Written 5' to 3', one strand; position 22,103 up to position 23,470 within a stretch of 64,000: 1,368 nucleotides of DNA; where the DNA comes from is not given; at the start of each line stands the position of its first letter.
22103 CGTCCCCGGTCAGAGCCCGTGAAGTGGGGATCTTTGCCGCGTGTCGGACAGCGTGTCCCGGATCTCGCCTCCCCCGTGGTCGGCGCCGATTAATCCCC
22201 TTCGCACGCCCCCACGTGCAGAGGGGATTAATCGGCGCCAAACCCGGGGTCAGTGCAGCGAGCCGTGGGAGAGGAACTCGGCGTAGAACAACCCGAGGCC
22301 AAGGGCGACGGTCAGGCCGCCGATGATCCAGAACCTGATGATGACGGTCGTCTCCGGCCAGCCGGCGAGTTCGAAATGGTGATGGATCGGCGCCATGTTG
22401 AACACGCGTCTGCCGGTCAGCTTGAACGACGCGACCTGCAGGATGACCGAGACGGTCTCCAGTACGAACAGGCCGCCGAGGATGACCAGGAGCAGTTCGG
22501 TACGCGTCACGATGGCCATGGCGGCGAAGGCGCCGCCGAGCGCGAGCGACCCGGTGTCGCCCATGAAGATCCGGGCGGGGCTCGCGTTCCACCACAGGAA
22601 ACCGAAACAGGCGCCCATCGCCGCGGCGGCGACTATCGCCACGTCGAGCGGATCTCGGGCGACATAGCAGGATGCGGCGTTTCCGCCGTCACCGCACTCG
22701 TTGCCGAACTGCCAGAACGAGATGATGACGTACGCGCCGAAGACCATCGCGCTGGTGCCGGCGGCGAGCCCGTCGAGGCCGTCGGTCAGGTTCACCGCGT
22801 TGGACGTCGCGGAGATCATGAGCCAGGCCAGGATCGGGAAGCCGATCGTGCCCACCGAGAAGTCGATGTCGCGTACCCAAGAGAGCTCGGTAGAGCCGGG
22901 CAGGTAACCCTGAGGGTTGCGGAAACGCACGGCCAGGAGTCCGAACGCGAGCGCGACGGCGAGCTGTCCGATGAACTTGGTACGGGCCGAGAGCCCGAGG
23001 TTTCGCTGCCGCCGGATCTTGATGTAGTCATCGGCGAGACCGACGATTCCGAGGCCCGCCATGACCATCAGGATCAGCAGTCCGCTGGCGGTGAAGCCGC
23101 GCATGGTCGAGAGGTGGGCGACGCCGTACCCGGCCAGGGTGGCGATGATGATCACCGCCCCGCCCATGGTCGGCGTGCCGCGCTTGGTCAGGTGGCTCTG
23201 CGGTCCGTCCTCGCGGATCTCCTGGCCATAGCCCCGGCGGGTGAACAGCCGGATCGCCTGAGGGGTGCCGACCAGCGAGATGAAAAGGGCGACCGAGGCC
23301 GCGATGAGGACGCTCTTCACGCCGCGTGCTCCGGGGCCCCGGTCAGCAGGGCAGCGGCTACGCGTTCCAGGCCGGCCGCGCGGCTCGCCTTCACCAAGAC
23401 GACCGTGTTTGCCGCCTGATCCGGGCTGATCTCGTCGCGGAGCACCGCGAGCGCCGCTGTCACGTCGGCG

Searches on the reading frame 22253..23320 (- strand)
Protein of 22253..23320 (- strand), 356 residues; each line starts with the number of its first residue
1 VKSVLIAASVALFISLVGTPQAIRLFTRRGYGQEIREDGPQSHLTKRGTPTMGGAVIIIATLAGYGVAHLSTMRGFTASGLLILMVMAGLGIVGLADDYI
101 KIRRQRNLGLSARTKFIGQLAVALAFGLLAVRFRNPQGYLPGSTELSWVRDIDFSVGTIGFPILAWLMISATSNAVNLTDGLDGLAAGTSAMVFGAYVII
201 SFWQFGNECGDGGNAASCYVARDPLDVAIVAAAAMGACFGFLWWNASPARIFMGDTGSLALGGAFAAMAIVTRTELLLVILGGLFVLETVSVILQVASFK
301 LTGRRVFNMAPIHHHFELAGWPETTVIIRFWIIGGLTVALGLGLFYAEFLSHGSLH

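Call 16: find_related_loci(query=window:22253-23320:-, collection=genome_contigs, flank=8000)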
Query window:22253-23320:- (356 aa) in genome_contigs; peptide patterns used: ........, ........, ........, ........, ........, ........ (x = any residue, [..] = any of these).
600 stretches matched a pattern (row limit reached: there are more); 597 encode a relative of the query (tblastn E <= 1e-3); the best 80 are kept; 80 distinct loci.
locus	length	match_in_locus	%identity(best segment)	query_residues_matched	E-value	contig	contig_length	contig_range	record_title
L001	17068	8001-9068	91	1-356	0e+0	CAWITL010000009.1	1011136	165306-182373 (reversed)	MAG: uncultured Actinomycetota bacterium isolate MFD09671.bin.1.61 genome assembly, contig: contig_51979, whole genome s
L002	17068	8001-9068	89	1-356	0e+0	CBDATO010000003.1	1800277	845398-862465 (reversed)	MAG: Frankiaceae bacterium isolate ba83ffb0-25e4-4dad-870a-0024c7128355 genome assembly, contig: contig_3, whole genome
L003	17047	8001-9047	78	5-353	2e-174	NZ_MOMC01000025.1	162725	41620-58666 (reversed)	Pseudofrankia asymbiotica strain NRRL B-16386 contig_25, whole genome shotgun sequence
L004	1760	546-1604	77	1-353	0e+0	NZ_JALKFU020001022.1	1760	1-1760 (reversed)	Frankia sp. AgKG'84/4 NODE_874_length_1760_cov_48.747475, whole genome shotgun sequence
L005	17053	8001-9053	77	1-351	1e-166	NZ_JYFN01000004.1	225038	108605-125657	Frankia torreyi strain CpI1 FF36_scaffold_3.4, whole genome shotgun sequence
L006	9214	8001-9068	69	3-353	2e-159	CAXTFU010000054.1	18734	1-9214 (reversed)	MAG TPA_asm: uncultured bacterium isolate private_T1887_metawrap_bin.10 genome assembly, contig: private_T1887_metawrap_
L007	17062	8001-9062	77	1-353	1e-156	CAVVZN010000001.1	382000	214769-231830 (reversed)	MAG: uncultured Actinomycetota bacterium isolate MFD04580.bin.1.47 genome assembly, contig: contig_12140, whole genome s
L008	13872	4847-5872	70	19-355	8e-155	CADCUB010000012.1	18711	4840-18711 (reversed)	MAG: uncultured Frankineae bacterium isolate AVDCRST_MAG07 genome assembly, contig: NODE113, whole genome shotgun sequen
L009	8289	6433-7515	69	1-356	4e-154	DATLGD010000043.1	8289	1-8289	MAG TPA_asm: Mycobacteriales bacterium isolate SMAG_U13605 k141_81054, whole genome shotgun sequence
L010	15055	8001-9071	68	1-355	5e-153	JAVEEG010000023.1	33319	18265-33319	MAG: Frankiaceae bacterium isolate BP_195 scaffold_11979, whole genome shotgun sequence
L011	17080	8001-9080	68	1-355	1e-150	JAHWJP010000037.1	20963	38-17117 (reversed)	MAG: Actinomycetota bacterium isolate 0711_bin10 NODE_209_length_20963_cov_74.446049, whole genome shotgun sequence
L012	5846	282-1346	69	1-355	2e-150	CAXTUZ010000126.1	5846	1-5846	MAG TPA_asm: uncultured bacterium isolate public_SRR14722062_metawrap_bin.1 genome assembly, contig: public_SRR14722062_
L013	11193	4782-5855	66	1-355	4e-149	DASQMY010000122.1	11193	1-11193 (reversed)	MAG TPA_asm: Mycobacteriales bacterium isolate SMAG_U10762 k141_80000, whole genome shotgun sequence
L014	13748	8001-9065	67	1-355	9e-147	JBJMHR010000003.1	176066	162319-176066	MAG: Actinomycetes bacterium isolate H1_18_all_fractions_metab_conc_10_67_14 k255_985635, whole genome shotgun sequence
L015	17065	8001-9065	66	1-355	3e-144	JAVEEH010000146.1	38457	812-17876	MAG: Frankiaceae bacterium isolate BP_196 scaffold_4475045, whole genome shotgun sequence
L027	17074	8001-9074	67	1-353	1e-133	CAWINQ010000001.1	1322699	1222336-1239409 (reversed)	MAG: uncultured Actinomycetota bacterium isolate MFD05442.bin.3.622 genome assembly, contig: contig_15010, whole genome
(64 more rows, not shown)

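Call 28: find_encoding_contigs(protein=window:22253-23320:-, flank=3000, max_places=6)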
Protein window:22253-23320:- (356 aa): no gene with exactly this product is on record in the collection.

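Call 30: find_encoding_contigs(protein=window:22253-23320:-, flank=3000, max_places=6)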
Protein seq(356 aa) (356 aa): no gene with exactly this product is on record in the collection.

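Call 33: find_homologous_proteins(query=L002:9068-10435:+, max_evalue=1e-60)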
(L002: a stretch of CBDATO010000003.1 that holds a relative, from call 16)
Query L002:9068-10435:+ (456 aa): 8000 proteins with E <= 1e-60 among 8000 candidates; the best 120 are listed.
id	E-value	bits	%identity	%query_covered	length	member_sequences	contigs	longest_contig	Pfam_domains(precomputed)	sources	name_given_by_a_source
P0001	1.9e-266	902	100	94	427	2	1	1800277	PF02875.27,PF08245.19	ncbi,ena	-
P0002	3.5e-224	763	84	97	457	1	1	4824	PF02875.27,PF08245.19,PF21799.3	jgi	jgi:UDP-N-acetylmuramoylalanine--D-glutamate ligase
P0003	4.0e-198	677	75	98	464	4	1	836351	PF02875.27,PF08245.19,PF21799.3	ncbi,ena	-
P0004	1.4e-194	665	75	96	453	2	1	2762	PF02875.27,PF08245.19,PF21799.3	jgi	jgi:UDP-N-acetylmuramoylalanine--D-glutamate ligase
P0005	2.7e-194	664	75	96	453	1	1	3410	PF02875.27,PF08245.19,PF21799.3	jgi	jgi:UDP-N-acetylmuramoylalanine--D-glutamate ligase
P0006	7.2e-194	663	74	97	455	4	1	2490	PF02875.27,PF08245.19,PF21799.3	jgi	jgi:UDP-N-acetylmuramoylalanine--D-glutamate ligase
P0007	1.6e-193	662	75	96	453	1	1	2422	PF02875.27,PF08245.19,PF21799.3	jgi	jgi:UDP-N-acetylmuramoylalanine--D-glutamate ligase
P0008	6.0e-193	660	74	97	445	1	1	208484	PF02875.27,PF08245.19,PF21799.3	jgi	jgi:UDP-N-acetylmuramoylalanine--D-glutamate ligase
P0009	7.7e-193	660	76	96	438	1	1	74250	PF02875.27,PF08245.19,PF21799.3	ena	-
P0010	2.1e-192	658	73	97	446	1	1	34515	PF02875.27,PF08245.19,PF21799.3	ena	-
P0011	4.7e-191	654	73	96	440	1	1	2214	PF02875.27,PF08245.19,PF21799.3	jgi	jgi:UDP-N-acetylmuramoylalanine--D-glutamate ligase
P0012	6.4e-191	653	74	97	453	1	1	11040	PF02875.27,PF08245.19,PF21799.3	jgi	jgi:UDP-N-acetylmuramoylalanine--D-glutamate ligase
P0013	1.4e-190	652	73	97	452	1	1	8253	PF02875.27,PF08245.19,PF21799.3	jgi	jgi:UDP-N-acetylmuramoylalanine--D-glutamate ligase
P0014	2.8e-190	651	77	88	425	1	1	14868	PF02875.27,PF08245.19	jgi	jgi:UDP-N-acetylmuramoylalanine--D-glutamate ligase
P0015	2.0e-184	632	74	93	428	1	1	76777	PF02875.27,PF08245.19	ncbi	-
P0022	9.0e-172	590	76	84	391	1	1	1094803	PF02875.27,PF08245.19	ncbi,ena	-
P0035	9.6e-153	528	65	89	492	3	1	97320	PF02875.27,PF08245.19,PF21799.3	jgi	-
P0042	7.6e-149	515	65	96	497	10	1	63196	PF02875.27,PF08245.19,PF21799.3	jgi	jgi:UDP-N-acetylmuramoylalanine--D-glutamate ligase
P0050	7.1e-146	505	63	84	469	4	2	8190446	PF02875.27,PF08245.19,PF21799.3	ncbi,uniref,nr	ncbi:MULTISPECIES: UDP-N-acetylmuramoyl-L-alanine--D-glutamate ligase [Pseudofrankia]|uniref:UDP-N-a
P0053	8.0e-145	501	63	97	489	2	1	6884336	PF02875.27,PF08245.19,PF21799.3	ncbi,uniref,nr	ncbi:UDP-N-acetylmuramoyl-L-alanine--D-glutamate ligase [Pseudofrankia sp. DC12]|uniref:UDP-N-acetyl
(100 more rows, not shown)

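Call 34: find_encoding_contigs(protein=P0003, flank=5000, max_places=4)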
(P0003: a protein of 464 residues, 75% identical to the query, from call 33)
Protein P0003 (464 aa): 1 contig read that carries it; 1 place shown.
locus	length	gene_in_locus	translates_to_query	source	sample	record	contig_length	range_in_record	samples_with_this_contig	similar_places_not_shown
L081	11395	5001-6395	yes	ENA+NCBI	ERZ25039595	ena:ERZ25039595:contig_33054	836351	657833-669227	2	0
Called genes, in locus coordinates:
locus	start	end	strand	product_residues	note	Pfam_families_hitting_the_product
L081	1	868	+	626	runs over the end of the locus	PF03717:PBP_dimer, PF00905:Transpeptidase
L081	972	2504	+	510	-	PF01225:Mur_ligase, PF08245:Mur_ligase_M, PF02875:Mur_ligase_C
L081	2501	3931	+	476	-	PF01225:Mur_ligase (weak), PF08245:Mur_ligase_M, PF02875:Mur_ligase_C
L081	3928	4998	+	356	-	PF00953:Glycos_transf_4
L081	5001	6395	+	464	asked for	PF21799:MurD-like_N, PF08245:Mur_ligase_M, PF02875:Mur_ligase_C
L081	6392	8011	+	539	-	PF01098:FTSW_RODA_SPOVE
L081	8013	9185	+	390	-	PF03033:Glyco_transf_28, PF04101:Glyco_tran_28_C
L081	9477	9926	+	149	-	PF08245:Mur_ligase_M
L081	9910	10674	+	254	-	PF02875:Mur_ligase_C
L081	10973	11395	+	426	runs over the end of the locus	PF00091:Tubulin, PF12327:FtsZ_C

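Call 35: find_encoding_contigs(protein=P0009, flank=5000, max_places=4)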
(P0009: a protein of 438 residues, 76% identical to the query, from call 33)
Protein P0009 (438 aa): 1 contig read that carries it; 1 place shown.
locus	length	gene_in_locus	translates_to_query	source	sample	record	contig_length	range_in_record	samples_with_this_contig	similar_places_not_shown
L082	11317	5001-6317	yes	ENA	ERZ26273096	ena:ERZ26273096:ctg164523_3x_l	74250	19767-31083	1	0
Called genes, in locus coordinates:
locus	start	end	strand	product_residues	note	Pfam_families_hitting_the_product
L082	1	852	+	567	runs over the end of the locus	PF03717:PBP_dimer, PF00905:Transpeptidase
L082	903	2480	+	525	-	PF01225:Mur_ligase, PF08245:Mur_ligase_M, PF02875:Mur_ligase_C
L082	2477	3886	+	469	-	PF01225:Mur_ligase, PF08245:Mur_ligase_M, PF02875:Mur_ligase_C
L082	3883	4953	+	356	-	PF00953:Glycos_transf_4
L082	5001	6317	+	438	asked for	PF21799:MurD-like_N, PF08245:Mur_ligase_M, PF02875:Mur_ligase_C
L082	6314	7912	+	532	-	PF01098:FTSW_RODA_SPOVE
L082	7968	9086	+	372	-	PF03033:Glyco_transf_28, PF13439:Glyco_transf_4 (faint), PF04101:Glyco_tran_28_C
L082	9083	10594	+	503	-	PF01225:Mur_ligase, PF08245:Mur_ligase_M, PF02875:Mur_ligase_C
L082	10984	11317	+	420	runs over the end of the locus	PF00091:Tubulin, PF12327:FtsZ_C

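Call 36: find_encoding_contigs(protein=P0050, flank=6000, max_places=6)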
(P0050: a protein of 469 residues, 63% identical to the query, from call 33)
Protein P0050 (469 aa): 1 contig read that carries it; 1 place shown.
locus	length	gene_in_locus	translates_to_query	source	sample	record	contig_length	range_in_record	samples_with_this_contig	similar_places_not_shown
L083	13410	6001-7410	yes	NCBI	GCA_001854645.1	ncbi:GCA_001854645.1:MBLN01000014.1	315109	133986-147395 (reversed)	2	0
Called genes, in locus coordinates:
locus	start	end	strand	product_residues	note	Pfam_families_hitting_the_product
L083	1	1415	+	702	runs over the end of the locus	PF03717:PBP_dimer, PF00905:Transpeptidase, PF13354:Beta-lactamase2 (faint)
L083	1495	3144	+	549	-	PF01225:Mur_ligase, PF08245:Mur_ligase_M, PF02875:Mur_ligase_C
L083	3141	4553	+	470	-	-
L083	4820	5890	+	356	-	PF00953:Glycos_transf_4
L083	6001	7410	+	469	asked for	PF21799:MurD-like_N (weak), PF08245:Mur_ligase_M, PF02875:Mur_ligase_C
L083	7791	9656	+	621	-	PF01098:FTSW_RODA_SPOVE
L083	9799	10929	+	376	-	PF03033:Glyco_transf_28, PF13439:Glyco_transf_4 (faint), PF13579:Glyco_trans_4_4 (weak), PF04101:Glyco_tran_28_C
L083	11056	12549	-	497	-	-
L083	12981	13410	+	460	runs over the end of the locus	-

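Call 47: list_cluster_members(proteins=[P0050, P0053])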
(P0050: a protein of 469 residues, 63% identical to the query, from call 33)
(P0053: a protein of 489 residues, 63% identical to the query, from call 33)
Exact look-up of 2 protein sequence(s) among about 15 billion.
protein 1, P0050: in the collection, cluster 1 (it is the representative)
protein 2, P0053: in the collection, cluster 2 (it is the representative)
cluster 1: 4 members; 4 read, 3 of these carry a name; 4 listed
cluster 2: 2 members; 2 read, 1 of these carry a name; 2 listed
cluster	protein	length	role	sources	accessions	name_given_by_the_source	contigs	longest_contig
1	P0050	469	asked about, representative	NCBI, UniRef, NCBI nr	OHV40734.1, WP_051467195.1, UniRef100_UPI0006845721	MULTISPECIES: UDP-N-acetylmuramoyl-L-alanine--D-glutamate ligase [Pseudofrankia] | UDP-N-acetylmuramoyl-L-alanine--D-glutamate ligase n=1 Tax=Pseudofrankia TaxID=2994363 ... | UDP-N-acetylmuramoylalanine--D-glutamate ligase [Pseudofrankia sp. EUN1h]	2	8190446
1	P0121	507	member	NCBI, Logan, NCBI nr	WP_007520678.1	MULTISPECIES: UDP-N-acetylmuramoyl-L-alanine--D-glutamate ligase [Pseudofrankia]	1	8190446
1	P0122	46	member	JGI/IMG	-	NADP-dependent 3-hydroxy acid dehydrogenase YdfG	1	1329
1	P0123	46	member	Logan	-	-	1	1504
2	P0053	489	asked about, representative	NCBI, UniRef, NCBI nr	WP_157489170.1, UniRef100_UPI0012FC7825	UDP-N-acetylmuramoyl-L-alanine--D-glutamate ligase [Pseudofrankia sp. DC12] | UDP-N-acetylmuramoyl-L-alanine--D-glutamate ligase n=1 Tax=Pseudofrankia sp. DC12 ...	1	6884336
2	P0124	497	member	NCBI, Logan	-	-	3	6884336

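Call 54: find_homologous_proteins(query=P0050, max_evalue=1e-80)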
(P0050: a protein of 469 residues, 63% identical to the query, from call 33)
Query P0050 (469 aa): 7752 proteins with E <= 1e-80 among 8000 candidates; the best 120 are listed.
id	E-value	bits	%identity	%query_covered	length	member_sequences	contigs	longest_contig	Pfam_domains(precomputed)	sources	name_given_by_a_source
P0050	1.5e-290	982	100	100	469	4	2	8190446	PF02875.27,PF08245.19,PF21799.3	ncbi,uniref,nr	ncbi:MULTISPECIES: UDP-N-acetylmuramoyl-L-alanine--D-glutamate ligase [Pseudofrankia]|uniref:UDP-N-a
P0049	6.1e-238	809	85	93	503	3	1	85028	PF02875.27,PF08245.19,PF21799.3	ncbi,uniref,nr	ncbi:UDP-N-acetylmuramoyl-L-alanine--D-glutamate ligase [Frankia sp. CN6]|uniref:UDP-N-acetylmuramoy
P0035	1.2e-237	808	85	94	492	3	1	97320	PF02875.27,PF08245.19,PF21799.3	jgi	-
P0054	5.1e-234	796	84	95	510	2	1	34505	PF02875.27,PF08245.19,PF21799.3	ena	-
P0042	5.3e-231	786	86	98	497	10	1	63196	PF02875.27,PF08245.19,PF21799.3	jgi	jgi:UDP-N-acetylmuramoylalanine--D-glutamate ligase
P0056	9.7e-228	775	82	95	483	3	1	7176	PF02875.27,PF08245.19,PF21799.3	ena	-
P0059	8.8e-225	765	83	96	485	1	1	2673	PF02875.27,PF08245.19,PF21799.3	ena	-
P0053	2.4e-224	764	85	97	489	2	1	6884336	PF02875.27,PF08245.19,PF21799.3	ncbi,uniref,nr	ncbi:UDP-N-acetylmuramoyl-L-alanine--D-glutamate ligase [Pseudofrankia sp. DC12]|uniref:UDP-N-acetyl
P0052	2.2e-220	751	81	93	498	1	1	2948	PF02875.27,PF08245.19,PF21799.3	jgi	jgi:UDP-N-acetylmuramoylalanine--D-glutamate ligase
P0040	7.6e-220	749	83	97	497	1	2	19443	PF02875.27,PF08245.19,PF21799.3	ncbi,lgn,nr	ncbi:MAG: UDP-N-acetylmuramoyl-L-alanine--D-glutamate ligase [Frankia sp.]|nr:UDP-N-acetylmuramoyl-L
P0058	3.2e-219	747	79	98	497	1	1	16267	PF02875.27,PF08245.19,PF21799.3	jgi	jgi:UDP-N-acetylmuramoylalanine--D-glutamate ligase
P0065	1.0e-190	653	71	93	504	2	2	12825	PF02875.27,PF08245.19,PF00070.34,PF21799.3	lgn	-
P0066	5.7e-190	650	68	93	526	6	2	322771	PF02875.27,PF08245.19,PF00070.34,PF21799.3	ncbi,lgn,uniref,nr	ncbi:UDP-N-acetylmuramoyl-L-alanine--D-glutamate ligase [Parafrankia sp. BMG5.11]|uniref:UDP-N-acety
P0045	6.5e-188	644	73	96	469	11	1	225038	PF02875.27,PF08245.19,PF21799.3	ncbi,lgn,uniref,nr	ncbi:UDP-N-acetylmuramoylalanine--D-glutamate ligase [Frankia torreyi]|uniref:UDP-N-acetylmuramoylal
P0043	6.6e-188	644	72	93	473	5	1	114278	PF02875.27,PF08245.19,PF21799.3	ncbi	ncbi:UDP-N-acetylmuramoyl-L-alanine--D-glutamate ligase [Frankia sp. AgKG'84/4]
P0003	7.4e-150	518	63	95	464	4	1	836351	PF02875.27,PF08245.19,PF21799.3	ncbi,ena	-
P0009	5.6e-146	505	63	97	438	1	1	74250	PF02875.27,PF08245.19,PF21799.3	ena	-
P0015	7.1e-146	505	62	92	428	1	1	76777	PF02875.27,PF08245.19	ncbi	-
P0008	3.2e-145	503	62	95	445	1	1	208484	PF02875.27,PF08245.19,PF21799.3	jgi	jgi:UDP-N-acetylmuramoylalanine--D-glutamate ligase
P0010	2.2e-144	500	62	97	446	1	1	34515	PF02875.27,PF08245.19,PF21799.3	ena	-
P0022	1.9e-129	451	63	86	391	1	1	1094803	PF02875.27,PF08245.19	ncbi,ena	-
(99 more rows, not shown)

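Call 55: find_encoding_contigs(protein=P0035, flank=6000, max_places=4)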
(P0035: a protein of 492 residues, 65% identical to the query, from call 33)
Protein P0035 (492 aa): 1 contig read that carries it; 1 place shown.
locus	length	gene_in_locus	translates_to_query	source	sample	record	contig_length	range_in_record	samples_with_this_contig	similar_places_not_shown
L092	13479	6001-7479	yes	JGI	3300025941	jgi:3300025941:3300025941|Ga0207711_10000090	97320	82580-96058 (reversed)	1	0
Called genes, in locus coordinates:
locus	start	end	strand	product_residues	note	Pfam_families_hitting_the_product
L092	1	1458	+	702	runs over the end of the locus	-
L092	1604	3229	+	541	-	PF01225:Mur_ligase, PF08245:Mur_ligase_M, PF02875:Mur_ligase_C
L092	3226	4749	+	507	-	PF01225:Mur_ligase, PF08245:Mur_ligase_M, PF02875:Mur_ligase_C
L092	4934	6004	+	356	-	PF00953:Glycos_transf_4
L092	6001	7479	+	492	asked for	PF21799:MurD-like_N, PF08245:Mur_ligase_M, PF02875:Mur_ligase_C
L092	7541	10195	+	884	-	PF01098:FTSW_RODA_SPOVE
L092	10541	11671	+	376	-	PF03033:Glyco_transf_28, PF04101:Glyco_tran_28_C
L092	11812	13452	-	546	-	PF01225:Mur_ligase, PF08245:Mur_ligase_M, PF02875:Mur_ligase_C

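Call 56: find_encoding_contigs(protein=P0042, flank=6000, max_places=4)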
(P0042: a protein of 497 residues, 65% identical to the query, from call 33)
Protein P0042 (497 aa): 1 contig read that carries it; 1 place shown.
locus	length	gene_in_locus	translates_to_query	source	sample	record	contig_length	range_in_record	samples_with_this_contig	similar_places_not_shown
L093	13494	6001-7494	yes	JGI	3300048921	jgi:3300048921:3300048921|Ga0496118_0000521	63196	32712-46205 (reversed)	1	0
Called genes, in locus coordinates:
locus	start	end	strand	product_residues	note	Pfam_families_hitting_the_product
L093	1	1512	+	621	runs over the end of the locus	PF03717:PBP_dimer, PF00905:Transpeptidase, PF13354:Beta-lactamase2 (faint)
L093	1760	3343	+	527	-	PF01225:Mur_ligase, PF08245:Mur_ligase_M, PF02875:Mur_ligase_C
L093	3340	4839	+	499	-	PF01225:Mur_ligase, PF08245:Mur_ligase_M, PF02875:Mur_ligase_C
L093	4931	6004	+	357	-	PF10555:MraY_sig1 (faint), PF00953:Glycos_transf_4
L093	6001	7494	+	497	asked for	PF21799:MurD-like_N, PF08245:Mur_ligase_M, PF02875:Mur_ligase_C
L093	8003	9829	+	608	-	PF01098:FTSW_RODA_SPOVE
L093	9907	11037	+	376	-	PF03033:Glyco_transf_28, PF13579:Glyco_trans_4_4 (weak), PF04101:Glyco_tran_28_C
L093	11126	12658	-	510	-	PF01225:Mur_ligase, PF08245:Mur_ligase_M, PF02875:Mur_ligase_C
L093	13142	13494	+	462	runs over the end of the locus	PF00091:Tubulin, PF12327:FtsZ_C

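Call 61: find_encoding_contigs(protein=P0015, flank=6000, max_places=3)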
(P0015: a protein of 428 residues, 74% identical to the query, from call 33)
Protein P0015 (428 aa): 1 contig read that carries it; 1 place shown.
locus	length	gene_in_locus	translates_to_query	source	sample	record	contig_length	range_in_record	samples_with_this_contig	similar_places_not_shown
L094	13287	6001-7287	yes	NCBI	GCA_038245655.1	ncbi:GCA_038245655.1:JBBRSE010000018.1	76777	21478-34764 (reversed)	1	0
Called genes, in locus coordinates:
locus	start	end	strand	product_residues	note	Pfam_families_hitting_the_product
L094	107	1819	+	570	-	PF03717:PBP_dimer, PF00905:Transpeptidase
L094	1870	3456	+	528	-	PF01225:Mur_ligase, PF08245:Mur_ligase_M, PF02875:Mur_ligase_C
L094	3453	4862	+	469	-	PF01225:Mur_ligase, PF08245:Mur_ligase_M, PF02875:Mur_ligase_C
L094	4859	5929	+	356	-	PF00953:Glycos_transf_4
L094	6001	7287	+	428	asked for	PF08245:Mur_ligase_M, PF02875:Mur_ligase_C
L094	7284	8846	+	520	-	PF01098:FTSW_RODA_SPOVE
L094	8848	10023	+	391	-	PF03033:Glyco_transf_28, PF04101:Glyco_tran_28_C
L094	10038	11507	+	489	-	PF01225:Mur_ligase, PF08245:Mur_ligase_M, PF02875:Mur_ligase_C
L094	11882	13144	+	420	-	PF00091:Tubulin, PF12327:FtsZ_C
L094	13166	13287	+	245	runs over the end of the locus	PF02578:Cu-oxidase_4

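Call 62: find_encoding_contigs(protein=P0022, flank=6000, max_places=3)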
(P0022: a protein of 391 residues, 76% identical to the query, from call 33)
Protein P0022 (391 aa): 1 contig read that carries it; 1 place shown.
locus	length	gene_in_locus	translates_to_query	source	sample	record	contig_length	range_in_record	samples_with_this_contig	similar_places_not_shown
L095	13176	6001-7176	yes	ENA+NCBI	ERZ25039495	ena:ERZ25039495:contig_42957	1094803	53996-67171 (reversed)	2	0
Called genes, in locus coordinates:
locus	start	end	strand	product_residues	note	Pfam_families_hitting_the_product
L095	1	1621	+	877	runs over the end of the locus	PF03717:PBP_dimer, PF00905:Transpeptidase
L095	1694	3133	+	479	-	PF01225:Mur_ligase, PF08245:Mur_ligase_M, PF02875:Mur_ligase_C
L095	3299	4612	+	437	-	PF01225:Mur_ligase (weak), PF08245:Mur_ligase_M, PF02875:Mur_ligase_C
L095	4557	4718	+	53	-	-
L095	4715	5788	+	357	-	PF00953:Glycos_transf_4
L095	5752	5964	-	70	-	-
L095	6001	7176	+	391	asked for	PF08245:Mur_ligase_M, PF02875:Mur_ligase_C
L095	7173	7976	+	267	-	PF01098:FTSW_RODA_SPOVE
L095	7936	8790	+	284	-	PF01098:FTSW_RODA_SPOVE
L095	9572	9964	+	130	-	PF04101:Glyco_tran_28_C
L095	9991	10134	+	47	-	PF01225:Mur_ligase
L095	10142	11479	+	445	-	PF01225:Mur_ligase, PF08245:Mur_ligase_M, PF02875:Mur_ligase_C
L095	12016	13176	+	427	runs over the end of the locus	PF00091:Tubulin, PF12327:FtsZ_C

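Call 70: search_protein_families(library=pfam, proteins=[L011:14305-15162:+, L027:14374-15087:+], max_evalue=0.01)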
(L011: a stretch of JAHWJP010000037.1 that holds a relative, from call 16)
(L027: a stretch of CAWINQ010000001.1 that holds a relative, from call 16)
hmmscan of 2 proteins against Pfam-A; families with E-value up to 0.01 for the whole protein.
L011:14305-15162:+ (286 aa): 2 families
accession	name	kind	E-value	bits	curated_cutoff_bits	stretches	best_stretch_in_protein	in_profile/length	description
PF08478.15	POTRA_1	-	1.5e-13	51.2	23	1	97-163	3-69/69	POTRA domain, FtsQ-type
PF03799.20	FtsQ_DivIB_C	-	1.3e-09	39.4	21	1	173-266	7-98/114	Cell division protein FtsQ/DivIB, C-terminal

L027:14374-15087:+ (238 aa): 2 families
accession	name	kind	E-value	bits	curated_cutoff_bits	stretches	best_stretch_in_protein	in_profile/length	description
PF08478.15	POTRA_1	-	1.7e-16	60.7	23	1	50-118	1-69/69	POTRA domain, FtsQ-type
PF03799.20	FtsQ_DivIB_C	-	4.4e-05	24.8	21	1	122-222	1-102/114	Cell division protein FtsQ/DivIB, C-terminal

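Call 78: find_encoding_contigs(protein=P0008, flank=4000, max_places=2)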
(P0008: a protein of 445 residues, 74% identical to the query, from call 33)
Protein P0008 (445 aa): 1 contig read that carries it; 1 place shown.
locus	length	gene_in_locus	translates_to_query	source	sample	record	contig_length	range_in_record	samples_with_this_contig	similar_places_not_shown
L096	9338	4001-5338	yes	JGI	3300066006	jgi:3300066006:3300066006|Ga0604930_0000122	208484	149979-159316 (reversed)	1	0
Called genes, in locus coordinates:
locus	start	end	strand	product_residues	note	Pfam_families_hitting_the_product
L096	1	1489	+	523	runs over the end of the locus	PF01225:Mur_ligase, PF08245:Mur_ligase_M, PF02875:Mur_ligase_C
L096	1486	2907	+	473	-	PF01225:Mur_ligase (weak), PF08245:Mur_ligase_M, PF02875:Mur_ligase_C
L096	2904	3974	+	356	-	PF00953:Glycos_transf_4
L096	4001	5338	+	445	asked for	PF21799:MurD-like_N, PF08245:Mur_ligase_M, PF02875:Mur_ligase_C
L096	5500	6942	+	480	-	PF01098:FTSW_RODA_SPOVE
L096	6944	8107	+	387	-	PF03033:Glyco_transf_28, PF04101:Glyco_tran_28_C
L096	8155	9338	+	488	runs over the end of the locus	PF01225:Mur_ligase, PF08245:Mur_ligase_M, PF02875:Mur_ligase_C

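Call 79: find_encoding_contigs(protein=P0010, flank=4000, max_places=2)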
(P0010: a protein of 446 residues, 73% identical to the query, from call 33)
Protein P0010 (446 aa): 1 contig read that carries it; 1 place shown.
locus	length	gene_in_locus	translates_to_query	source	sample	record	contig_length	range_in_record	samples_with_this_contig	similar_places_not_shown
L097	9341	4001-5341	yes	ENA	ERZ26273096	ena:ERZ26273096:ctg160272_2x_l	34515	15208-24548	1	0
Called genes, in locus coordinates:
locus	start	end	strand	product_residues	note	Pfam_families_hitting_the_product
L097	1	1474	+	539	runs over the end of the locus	PF01225:Mur_ligase, PF08245:Mur_ligase_M, PF02875:Mur_ligase_C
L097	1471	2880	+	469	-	PF01225:Mur_ligase, PF08245:Mur_ligase_M, PF02875:Mur_ligase_C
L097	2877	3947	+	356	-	PF00953:Glycos_transf_4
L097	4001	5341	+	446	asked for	PF21799:MurD-like_N, PF08245:Mur_ligase_M, PF02875:Mur_ligase_C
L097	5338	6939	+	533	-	PF01098:FTSW_RODA_SPOVE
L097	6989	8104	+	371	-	PF03033:Glyco_transf_28, PF04101:Glyco_tran_28_C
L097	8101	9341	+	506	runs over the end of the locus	PF01225:Mur_ligase, PF08245:Mur_ligase_M, PF02875:Mur_ligase_C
